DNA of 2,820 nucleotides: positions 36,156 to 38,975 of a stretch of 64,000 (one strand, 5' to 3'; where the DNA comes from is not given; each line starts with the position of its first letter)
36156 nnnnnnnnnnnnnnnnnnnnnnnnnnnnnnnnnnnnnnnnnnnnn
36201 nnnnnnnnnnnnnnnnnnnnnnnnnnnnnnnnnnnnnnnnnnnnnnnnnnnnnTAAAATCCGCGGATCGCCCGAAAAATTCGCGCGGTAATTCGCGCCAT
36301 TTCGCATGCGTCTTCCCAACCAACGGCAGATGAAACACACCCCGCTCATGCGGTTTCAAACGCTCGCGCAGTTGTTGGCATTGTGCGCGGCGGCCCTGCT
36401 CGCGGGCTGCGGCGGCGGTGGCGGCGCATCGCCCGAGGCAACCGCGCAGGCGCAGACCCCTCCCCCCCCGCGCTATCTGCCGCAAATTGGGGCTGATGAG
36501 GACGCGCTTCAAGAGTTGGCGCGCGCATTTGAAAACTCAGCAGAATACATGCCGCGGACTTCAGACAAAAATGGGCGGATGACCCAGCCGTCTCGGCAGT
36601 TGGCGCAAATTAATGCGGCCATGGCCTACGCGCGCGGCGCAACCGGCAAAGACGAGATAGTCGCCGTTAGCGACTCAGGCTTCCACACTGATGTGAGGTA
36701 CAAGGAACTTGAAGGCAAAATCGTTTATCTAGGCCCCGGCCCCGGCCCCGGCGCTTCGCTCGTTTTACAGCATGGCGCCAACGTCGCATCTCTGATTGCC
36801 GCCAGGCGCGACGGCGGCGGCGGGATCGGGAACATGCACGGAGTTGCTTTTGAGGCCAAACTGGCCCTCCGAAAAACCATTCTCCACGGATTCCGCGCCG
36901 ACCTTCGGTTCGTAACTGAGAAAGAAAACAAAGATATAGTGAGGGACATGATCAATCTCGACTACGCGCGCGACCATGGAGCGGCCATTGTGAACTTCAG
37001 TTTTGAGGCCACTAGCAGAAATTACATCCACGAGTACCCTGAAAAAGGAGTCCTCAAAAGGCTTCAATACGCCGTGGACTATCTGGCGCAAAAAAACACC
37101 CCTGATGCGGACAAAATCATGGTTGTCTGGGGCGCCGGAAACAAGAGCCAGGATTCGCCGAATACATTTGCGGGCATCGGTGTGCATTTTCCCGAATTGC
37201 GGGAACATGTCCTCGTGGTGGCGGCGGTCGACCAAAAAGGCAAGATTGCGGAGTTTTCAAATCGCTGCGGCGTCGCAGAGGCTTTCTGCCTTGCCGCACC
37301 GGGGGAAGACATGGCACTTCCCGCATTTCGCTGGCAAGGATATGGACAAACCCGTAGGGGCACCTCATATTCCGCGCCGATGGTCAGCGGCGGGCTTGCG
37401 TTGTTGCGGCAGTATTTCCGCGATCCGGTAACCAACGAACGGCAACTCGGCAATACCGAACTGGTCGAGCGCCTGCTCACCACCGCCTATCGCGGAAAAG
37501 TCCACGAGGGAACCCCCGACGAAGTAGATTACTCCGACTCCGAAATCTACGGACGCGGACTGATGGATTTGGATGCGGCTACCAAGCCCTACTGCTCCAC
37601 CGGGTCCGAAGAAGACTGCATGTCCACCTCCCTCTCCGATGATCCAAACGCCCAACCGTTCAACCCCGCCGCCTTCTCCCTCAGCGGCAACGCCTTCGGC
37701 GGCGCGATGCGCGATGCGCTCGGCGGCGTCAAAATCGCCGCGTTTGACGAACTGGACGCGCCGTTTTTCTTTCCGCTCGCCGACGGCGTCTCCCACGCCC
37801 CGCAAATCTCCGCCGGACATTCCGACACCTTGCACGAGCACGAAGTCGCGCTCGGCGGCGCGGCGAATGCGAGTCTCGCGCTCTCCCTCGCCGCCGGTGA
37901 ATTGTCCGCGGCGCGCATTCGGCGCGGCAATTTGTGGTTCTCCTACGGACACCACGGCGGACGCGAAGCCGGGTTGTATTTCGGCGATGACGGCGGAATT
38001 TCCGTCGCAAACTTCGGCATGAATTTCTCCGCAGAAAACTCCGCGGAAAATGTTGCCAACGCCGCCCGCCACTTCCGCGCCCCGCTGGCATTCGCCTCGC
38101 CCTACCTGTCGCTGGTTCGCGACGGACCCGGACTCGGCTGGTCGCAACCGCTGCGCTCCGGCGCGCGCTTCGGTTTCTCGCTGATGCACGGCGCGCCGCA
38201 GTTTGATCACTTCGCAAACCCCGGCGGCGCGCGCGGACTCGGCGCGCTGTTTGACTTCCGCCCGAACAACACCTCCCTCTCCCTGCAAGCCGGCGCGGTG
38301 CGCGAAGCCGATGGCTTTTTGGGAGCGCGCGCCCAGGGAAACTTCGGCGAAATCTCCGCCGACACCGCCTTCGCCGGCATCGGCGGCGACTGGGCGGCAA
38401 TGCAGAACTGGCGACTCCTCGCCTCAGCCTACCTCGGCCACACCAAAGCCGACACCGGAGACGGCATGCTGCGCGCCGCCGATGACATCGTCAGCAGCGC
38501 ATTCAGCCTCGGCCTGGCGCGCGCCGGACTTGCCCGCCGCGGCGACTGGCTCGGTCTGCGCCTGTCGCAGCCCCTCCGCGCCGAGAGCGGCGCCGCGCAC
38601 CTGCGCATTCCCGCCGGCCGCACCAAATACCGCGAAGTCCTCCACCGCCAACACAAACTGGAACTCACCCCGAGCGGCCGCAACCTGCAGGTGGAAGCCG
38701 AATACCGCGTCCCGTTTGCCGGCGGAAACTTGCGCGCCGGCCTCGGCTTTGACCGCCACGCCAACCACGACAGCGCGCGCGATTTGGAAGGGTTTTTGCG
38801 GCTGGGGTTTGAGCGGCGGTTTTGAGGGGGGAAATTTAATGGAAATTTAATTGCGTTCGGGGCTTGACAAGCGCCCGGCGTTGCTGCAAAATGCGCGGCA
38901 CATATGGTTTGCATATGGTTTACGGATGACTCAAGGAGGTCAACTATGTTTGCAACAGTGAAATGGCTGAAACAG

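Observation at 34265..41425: Lower-GC four-gene cell-surface block: cohesin/dockerin protein, S8 autotransporter lipoprotein, TolC-like OMP and an orphan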

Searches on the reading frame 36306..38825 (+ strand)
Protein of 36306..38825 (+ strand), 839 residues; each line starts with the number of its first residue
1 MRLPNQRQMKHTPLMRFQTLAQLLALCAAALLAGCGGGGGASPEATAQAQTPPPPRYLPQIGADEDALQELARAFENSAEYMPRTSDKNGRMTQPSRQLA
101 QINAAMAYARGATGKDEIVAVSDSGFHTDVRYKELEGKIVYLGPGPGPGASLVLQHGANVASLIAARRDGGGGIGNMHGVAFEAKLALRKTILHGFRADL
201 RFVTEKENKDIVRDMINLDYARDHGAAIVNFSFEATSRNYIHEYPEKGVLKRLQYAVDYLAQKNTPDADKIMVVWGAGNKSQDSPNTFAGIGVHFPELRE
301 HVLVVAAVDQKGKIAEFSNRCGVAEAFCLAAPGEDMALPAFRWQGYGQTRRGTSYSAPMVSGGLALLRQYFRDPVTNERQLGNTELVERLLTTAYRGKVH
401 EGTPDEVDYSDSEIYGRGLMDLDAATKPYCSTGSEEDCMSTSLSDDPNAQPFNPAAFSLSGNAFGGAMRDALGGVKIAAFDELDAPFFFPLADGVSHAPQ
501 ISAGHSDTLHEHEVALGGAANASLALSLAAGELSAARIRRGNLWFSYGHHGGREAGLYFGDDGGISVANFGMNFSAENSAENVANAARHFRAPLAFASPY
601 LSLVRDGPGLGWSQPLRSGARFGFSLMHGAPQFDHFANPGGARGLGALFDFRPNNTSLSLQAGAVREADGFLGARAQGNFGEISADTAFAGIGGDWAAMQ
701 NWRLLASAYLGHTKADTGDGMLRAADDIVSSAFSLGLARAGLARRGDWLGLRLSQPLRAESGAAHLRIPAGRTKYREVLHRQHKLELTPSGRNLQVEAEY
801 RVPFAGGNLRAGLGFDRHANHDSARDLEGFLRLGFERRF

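Call 4: search_protein_families(library=pfam, proteins=[window:36306-38825:+], max_evalue=0.1)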
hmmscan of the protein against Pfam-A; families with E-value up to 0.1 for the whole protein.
window:36306-38825:+ (839 aa): 3 families
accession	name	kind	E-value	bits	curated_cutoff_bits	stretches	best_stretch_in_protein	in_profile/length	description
PF00082.27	Peptidase_S8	-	2e-26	93.4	21.8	1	114-400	1-274/288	Subtilase family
PF22608.2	DNAX_ATPase_lid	-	0.05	13.8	27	0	451-472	16-37/49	DNA polymerase III clamp loader subunit, ATPase lid domain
PF12048.14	DUF3530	-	0.093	12.5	29.8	0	50-132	128-212/310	Protein of unknown function (DUF3530)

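Call 5: search_protein_families(library=ncbifam, proteins=[window:36306-38825:+], max_evalue=0.01)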
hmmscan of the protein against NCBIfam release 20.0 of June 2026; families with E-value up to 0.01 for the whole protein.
window:36306-38825:+ (839 aa): 3 families
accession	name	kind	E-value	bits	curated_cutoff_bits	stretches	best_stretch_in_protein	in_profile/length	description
TIGR03921.1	T7SS_mycosin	equivalog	4.4e-31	108.3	278.75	1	110-429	8-288/353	type VII secretion-associated serine protease mycosin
TIGR03895.1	protease_PatA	subfamily_domain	1.4e-07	30.7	421.05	1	218-368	50-177/606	PatA/PatG family cyanobactin maturation protease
NF058595.1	invert_tail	domain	0.0057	17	37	0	18-52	55-87/113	lipo-invert putative C-terminal anchoring domain-containing protein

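Call 8: search_solved_structures(query=window:36306-38825:+, max_evalue=0.01)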
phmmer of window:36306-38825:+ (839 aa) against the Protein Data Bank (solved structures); distinct sequences matched with E-value up to 0.01: 14.
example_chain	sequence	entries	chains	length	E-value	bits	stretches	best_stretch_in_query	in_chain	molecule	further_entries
8e7f_A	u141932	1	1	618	2.3e-11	45.7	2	99-192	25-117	Extracellular serine protease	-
7y6m_C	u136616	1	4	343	1.7e-08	36.2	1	270-389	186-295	Intracellular serine protease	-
7xr8_A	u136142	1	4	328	3.9e-08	35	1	99-391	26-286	Major intracellular serine protease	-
6f9m_A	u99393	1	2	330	1.5e-05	26.5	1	259-391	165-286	Serine protease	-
3zxx_A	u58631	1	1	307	0.00017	22.9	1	293-368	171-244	SUBTILISIN-LIKE PROTEIN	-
4h6v_A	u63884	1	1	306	0.00017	22.9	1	293-368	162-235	Subtilisin-like protein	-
3zxy_A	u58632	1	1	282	0.00038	21.8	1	293-368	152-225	SUBTILISIN-LIKE PROTEIN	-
1dbi_A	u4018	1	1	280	0.00065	21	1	110-376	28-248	AK.1 SERINE PROTEASE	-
4h6w_A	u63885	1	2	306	0.0011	20.3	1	293-368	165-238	N-terminal cyanobactin protease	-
2z2x_A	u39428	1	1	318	0.004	18.4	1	272-373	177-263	Tk-subtilisin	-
7edd_A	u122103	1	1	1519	0.0065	17.7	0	304-460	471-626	C5a peptidase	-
5xya_A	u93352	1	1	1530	0.0068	17.7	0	304-460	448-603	Chemokine protease C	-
5xyr_A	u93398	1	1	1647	0.0075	17.5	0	304-460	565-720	Chemokine protease C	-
3a3p_A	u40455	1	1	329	0.01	17.1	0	272-373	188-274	Tk-subtilisin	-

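Call 17: find_homologous_proteins(query=window:36306-38825:+, max_evalue=0.001)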
Query window:36306-38825:+ (839 aa): 205 proteins with E <= 0.001 among 8000 candidates; the best 120 are listed.
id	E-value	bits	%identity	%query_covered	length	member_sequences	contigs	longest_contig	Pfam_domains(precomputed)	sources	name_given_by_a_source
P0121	0.0e+0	1906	100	100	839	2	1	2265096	PF00082.28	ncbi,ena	-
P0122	0.0e+0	1168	72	92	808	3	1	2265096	PF00082.28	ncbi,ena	-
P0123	0.0e+0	1157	66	99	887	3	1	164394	PF00082.28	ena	-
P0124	0.0e+0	1133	67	95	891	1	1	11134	PF00082.28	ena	-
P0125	0.0e+0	1131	69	92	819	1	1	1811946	PF00082.28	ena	-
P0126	0.0e+0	1098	66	97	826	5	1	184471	PF00082.28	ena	-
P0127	0.0e+0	1077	65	99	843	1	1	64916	PF00082.28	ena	-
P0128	0.0e+0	1076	65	95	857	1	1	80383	PF00082.28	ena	-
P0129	0.0e+0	1076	66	98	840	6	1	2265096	PF00082.28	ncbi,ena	-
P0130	0.0e+0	1063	65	99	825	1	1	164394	PF00082.28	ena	-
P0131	0.0e+0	1063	69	88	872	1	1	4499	PF00082.28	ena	-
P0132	0.0e+0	1054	62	99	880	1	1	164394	PF00082.28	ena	-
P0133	0.0e+0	1054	67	93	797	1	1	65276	PF00082.28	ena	-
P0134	0.0e+0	1041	59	99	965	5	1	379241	PF00082.28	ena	-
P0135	0.0e+0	1034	66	89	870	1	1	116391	PF00082.28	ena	-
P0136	0.0e+0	1015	68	88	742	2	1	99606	PF00082.28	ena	-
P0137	1.0e-267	909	58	92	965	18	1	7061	PF00082.28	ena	-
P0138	5.2e-261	886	85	58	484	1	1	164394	PF00082.28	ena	-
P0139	9.1e-192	657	52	77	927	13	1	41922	PF00082.28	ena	-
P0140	6.7e-189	648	47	100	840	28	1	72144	PF00082.28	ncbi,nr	ncbi:MAG: putative Autotransporter [Arenicellales bacterium IbO2]|nr:MAG: putative Autotransporter [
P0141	1.0e-181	624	56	68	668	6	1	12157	PF00082.28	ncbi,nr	ncbi:MAG: S8 family serine peptidase, partial [Gammaproteobacteria bacterium]|nr:S8 family serine pe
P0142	1.0e-176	608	46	88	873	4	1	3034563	PF00082.28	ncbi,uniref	ncbi:S8 family serine peptidase [Candidatus Spongiihabitans sp.]|uniref:S8 family peptidase n=1 Tax=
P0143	1.6e-173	597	55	72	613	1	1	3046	PF00082.28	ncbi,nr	ncbi:MAG: S8 family serine peptidase, partial [Alphaproteobacteria bacterium]|nr:S8 family serine pe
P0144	8.2e-161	555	40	96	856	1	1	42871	PF00082.28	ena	-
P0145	4.6e-160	553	44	91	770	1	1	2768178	PF00082.28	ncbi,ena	-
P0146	5.2e-159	549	45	62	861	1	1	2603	PF00082.28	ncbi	ncbi:MAG: S8 family serine peptidase, partial [Gammaproteobacteria bacterium]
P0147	1.9e-158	547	43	92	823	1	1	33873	PF00082.28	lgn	-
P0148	7.2e-158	545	41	94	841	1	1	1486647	PF00082.28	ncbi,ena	-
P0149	6.7e-155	535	42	94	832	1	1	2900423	PF00082.28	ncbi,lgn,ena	-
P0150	6.8e-155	535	42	91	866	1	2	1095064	PF00082.28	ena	-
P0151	1.1e-154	535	41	96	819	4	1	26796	PF00082.28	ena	-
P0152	7.5e-153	529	43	91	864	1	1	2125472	PF00082.28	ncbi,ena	-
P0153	1.1e-152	528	41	96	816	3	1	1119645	PF00082.28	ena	-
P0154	2.8e-152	527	43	91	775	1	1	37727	PF00082.28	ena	-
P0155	5.0e-152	526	43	91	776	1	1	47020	PF00082.28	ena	-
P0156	3.6e-151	523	49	68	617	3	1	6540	PF00082.28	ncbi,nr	ncbi:MAG: S8 family serine peptidase, partial [Gammaproteobacteria bacterium]|nr:S8 family serine pe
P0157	1.6e-149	518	68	34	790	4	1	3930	PF00082.28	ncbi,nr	ncbi:MAG: S8 family serine peptidase, partial [Alphaproteobacteria bacterium]|nr:S8 family serine pe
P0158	8.2e-142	492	39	97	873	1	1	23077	PF00082.28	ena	-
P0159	1.1e-133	465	40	83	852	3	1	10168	PF00082.28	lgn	-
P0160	2.6e-133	464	48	64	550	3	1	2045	PF00082.28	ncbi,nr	ncbi:MAG: S8 family serine peptidase, partial [Alphaproteobacteria bacterium]|nr:S8 family serine pe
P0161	3.9e-133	463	41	91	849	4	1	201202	PF00082.28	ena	-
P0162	3.9e-130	454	41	90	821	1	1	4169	PF00082.28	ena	-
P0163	7.7e-130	453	45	66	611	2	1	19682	PF00082.28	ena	-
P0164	2.2e-128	448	38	94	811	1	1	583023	PF00082.28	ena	-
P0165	3.7e-127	444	43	86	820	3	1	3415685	PF00082.28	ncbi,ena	-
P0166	7.8e-127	443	45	66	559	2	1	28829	PF00082.28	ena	-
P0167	1.1e-125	439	37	92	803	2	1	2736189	PF00082.28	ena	-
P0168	3.1e-125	437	51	57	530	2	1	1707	PF00082.28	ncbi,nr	ncbi:MAG: S8 family serine peptidase, partial [Alphaproteobacteria bacterium]|nr:S8 family serine pe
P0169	1.8e-121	425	38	91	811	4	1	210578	PF00082.28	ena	-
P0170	3.9e-121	424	44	68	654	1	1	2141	PF00082.28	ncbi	ncbi:MAG: S8 family serine peptidase, partial [Gammaproteobacteria bacterium]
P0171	3.6e-120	421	38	94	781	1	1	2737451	PF00082.28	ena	-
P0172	6.8e-120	420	38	89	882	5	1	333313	PF00082.28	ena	-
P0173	1.8e-118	415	53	56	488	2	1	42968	PF00082.28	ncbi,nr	ncbi:MAG: S8 family serine peptidase, partial [Gammaproteobacteria bacterium]|nr:S8 family serine pe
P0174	8.8e-117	409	38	91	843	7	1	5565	PF00082.28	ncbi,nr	ncbi:MAG: S8 family serine peptidase [Gammaproteobacteria bacterium]|nr:S8 family serine peptidase [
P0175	9.6e-117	409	38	94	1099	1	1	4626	PF00082.28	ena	-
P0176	9.2e-116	406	36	88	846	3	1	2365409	PF00082.28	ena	-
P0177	1.2e-113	399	36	96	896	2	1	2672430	PF00082.28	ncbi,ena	-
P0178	2.4e-105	372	36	96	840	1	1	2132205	PF00082.28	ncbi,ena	-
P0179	9.3e-104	366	35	92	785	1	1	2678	PF00082.28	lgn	-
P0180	4.5e-102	361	44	57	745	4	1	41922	PF00082.28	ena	-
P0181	4.0e-101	358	42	60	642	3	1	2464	PF00082.28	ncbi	ncbi:MAG: S8 family serine peptidase, partial [Gammaproteobacteria bacterium]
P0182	6.2e-100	354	42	64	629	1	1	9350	PF00082.28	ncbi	ncbi:MAG: S8 family serine peptidase, partial [Gammaproteobacteria bacterium]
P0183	3.8e-97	344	35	91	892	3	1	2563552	PF00082.28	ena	-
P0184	1.1e-96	343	43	60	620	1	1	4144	PF00082.28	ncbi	ncbi:MAG: S8 family serine peptidase, partial [Gammaproteobacteria bacterium]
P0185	5.5e-96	341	35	89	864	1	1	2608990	PF00082.28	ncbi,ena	-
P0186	3.8e-94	334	37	84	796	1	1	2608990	PF00082.28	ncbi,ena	-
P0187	1.5e-92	329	45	49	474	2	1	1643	PF00082.28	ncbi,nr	ncbi:MAG: S8 family serine peptidase, partial [Alphaproteobacteria bacterium]|nr:S8 family serine pe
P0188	3.3e-88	315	43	58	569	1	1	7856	PF00082.28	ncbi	ncbi:MAG: S8 family serine peptidase, partial [Gammaproteobacteria bacterium]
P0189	1.8e-87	312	35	87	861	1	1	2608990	PF00082.28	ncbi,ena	-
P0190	1.9e-86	309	42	57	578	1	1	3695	PF00082.28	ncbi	ncbi:MAG: S8 family serine peptidase, partial [Gammaproteobacteria bacterium]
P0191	3.0e-80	288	43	55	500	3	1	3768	PF00082.28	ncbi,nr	ncbi:MAG: S8 family serine peptidase, partial [Alphaproteobacteria bacterium]|nr:S8 family serine pe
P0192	2.6e-77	279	34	92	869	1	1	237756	PF00082.28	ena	-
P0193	4.6e-77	278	30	96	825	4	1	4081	PF00082.28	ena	-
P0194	8.0e-77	277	33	88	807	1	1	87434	PF00082.28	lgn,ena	-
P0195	4.7e-76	275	32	91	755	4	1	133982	PF00082.28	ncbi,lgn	ncbi:MAG: S8 family peptidase [Gammaproteobacteria bacterium]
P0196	3.1e-75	272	32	97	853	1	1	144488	PF00082.28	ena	-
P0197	5.3e-75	271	33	86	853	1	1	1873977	PF00082.28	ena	-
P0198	1.2e-74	270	33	88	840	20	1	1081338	PF00082.28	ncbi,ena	-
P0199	1.9e-74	269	33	87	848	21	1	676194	PF00082.28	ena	-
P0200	3.5e-74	268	35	82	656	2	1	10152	PF00082.28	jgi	-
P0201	1.1e-73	267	31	88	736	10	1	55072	PF00082.28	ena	-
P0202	2.2e-73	266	30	89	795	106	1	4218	PF00082.28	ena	-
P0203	4.3e-73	265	31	89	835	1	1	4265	PF00082.28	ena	-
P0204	5.7e-73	264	30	93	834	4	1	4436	PF00082.28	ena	-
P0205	5.7e-73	264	31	89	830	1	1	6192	PF00082.28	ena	-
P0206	2.1e-72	263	32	88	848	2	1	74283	PF00082.28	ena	-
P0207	2.4e-72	262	32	87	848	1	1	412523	PF00082.28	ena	-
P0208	5.2e-72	261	33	95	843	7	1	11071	PF00082.28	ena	-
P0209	5.8e-72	261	31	91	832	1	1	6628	PF00082.28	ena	-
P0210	6.2e-72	261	34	97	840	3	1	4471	PF00082.28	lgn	-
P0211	6.3e-72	261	35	47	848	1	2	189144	PF00082.28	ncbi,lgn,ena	-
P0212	6.4e-72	261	30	91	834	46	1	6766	PF00082.28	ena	-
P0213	2.8e-71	259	32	88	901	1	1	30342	PF00082.28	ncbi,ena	-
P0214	2.8e-71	259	34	48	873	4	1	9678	PF00082.28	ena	-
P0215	3.6e-71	258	41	51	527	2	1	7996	PF00082.28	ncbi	ncbi:MAG: S8 family serine peptidase, partial [Gammaproteobacteria bacterium]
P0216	4.8e-71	258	34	47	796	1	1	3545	PF00082.28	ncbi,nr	ncbi:MAG: S8 family serine peptidase [Gammaproteobacteria bacterium]|nr:S8 family serine peptidase [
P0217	3.0e-70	255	41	44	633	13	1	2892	PF00082.28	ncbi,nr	ncbi:MAG: S8 family serine peptidase, partial [Gammaproteobacteria bacterium]|nr:S8 family serine pe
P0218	3.1e-70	255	30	91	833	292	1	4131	PF00082.28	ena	-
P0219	4.1e-70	255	32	86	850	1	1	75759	PF00082.28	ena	-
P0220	4.3e-70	255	31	88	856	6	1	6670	PF00082.28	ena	-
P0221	2.3e-69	252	31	88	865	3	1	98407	PF00082.28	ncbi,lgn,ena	-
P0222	6.5e-69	251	32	88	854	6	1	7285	PF00082.28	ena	-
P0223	1.3e-68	250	32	85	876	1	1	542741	PF00082.28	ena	-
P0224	1.4e-68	250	29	88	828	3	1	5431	PF00082.28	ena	-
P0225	1.1e-67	247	33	59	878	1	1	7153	PF00082.28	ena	-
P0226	1.2e-67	247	32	88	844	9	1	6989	PF00082.28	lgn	-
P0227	1.2e-67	247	29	88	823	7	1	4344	PF00082.28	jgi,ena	-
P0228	1.5e-67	247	35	47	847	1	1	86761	PF00082.28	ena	-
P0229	1.7e-67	246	33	84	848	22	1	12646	PF00082.28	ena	-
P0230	1.3e-66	243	39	48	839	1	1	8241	PF00082.28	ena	-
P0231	1.7e-66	243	31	90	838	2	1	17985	PF00082.28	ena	-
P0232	1.0e-65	240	33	85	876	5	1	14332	PF00082.28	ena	-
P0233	3.0e-65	239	36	51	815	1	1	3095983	PF00082.28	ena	-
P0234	3.5e-65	239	31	86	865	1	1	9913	PF00082.28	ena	-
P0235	4.8e-65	238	29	97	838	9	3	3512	PF00082.28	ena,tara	tara:strand:+ start:132 stop:2648 length:2517 start_codon:yes stop_codon:yes gene_type:complete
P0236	5.1e-65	238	32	88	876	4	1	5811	PF00082.28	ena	-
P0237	5.4e-65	238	34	85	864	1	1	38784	PF00082.28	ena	-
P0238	9.9e-65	237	36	41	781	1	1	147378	PF00082.28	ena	-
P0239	1.0e-64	237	33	88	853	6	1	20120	PF00082.28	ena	-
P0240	2.1e-64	236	33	89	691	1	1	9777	PF00082.28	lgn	-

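Call 18: find_encoding_contigs(protein=P0122, flank=9000, max_places=2)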
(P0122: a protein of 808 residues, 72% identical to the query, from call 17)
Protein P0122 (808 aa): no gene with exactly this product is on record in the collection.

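Call 19: find_encoding_contigs(protein=P0129, flank=9000, max_places=2)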
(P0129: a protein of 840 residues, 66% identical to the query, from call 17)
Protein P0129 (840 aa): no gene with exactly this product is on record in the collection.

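Call 20: find_encoding_contigs(protein=P0142, flank=9000, max_places=2)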
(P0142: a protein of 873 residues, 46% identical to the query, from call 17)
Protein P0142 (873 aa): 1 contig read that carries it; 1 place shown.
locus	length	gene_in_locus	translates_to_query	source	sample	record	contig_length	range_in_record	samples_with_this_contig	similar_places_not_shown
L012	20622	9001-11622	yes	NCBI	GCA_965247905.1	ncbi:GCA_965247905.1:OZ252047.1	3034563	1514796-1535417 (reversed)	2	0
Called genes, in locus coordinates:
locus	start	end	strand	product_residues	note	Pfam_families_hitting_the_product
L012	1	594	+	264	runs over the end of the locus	PF00892:EamA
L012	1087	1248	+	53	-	-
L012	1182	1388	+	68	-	-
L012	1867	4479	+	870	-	PF00082:Peptidase_S8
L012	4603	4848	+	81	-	-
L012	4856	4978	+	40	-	-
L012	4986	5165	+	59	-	-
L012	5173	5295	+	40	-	-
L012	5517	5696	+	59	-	-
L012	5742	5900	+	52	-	-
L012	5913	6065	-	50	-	-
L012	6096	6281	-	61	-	-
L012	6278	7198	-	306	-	PF12760:Zn_ribbon_IS1595, PF12762:DDE_Tnp_IS1595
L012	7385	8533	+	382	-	PF13384:HTH_23 (weak), PF13518:HTH_28 (faint), PF13551:HTH_29 (weak)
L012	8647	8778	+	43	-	-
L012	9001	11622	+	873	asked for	PF00082:Peptidase_S8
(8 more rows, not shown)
